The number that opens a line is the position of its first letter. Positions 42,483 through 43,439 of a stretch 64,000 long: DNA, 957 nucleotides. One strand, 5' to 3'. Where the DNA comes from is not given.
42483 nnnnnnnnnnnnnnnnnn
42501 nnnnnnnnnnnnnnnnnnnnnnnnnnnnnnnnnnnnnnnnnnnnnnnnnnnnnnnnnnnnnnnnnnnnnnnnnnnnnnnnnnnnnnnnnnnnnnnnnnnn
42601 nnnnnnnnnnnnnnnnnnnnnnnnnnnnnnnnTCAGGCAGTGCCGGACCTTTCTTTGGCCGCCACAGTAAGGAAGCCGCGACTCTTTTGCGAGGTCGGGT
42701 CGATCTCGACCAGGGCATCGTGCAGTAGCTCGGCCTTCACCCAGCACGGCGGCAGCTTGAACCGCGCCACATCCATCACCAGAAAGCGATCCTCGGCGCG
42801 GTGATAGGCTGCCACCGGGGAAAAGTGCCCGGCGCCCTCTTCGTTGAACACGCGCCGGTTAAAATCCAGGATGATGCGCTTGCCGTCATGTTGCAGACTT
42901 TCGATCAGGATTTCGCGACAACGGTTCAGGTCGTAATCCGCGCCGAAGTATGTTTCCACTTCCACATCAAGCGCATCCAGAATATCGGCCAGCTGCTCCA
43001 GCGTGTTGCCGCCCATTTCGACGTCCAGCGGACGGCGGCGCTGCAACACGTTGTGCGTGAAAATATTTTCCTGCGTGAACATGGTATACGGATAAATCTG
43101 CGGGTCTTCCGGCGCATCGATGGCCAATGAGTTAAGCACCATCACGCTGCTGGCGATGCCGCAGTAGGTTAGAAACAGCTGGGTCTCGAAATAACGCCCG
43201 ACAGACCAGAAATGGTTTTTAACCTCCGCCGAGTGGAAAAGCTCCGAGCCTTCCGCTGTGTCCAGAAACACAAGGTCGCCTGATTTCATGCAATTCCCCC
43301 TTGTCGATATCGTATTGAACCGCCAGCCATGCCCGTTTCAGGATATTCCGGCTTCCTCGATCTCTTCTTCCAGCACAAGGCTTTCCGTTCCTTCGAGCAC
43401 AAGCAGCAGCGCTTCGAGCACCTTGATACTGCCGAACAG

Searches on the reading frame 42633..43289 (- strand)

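Call 4: search_protein_families(library=pfam, proteins=[window:42633-43289:-])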
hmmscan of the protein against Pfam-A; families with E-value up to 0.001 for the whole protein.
window:42633-43289:- (218 aa): 1 family
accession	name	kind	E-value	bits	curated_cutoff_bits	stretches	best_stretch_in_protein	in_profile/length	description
PF05023.20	Phytochelatin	-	7.1e-55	185.9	24.9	1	6-206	10-210/210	Phytochelatin synthase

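Call 5: search_protein_families(library=ncbifam, proteins=[window:42633-43289:-])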
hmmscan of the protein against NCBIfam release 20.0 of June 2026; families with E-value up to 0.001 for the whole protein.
window:42633-43289:- (218 aa): 0 families
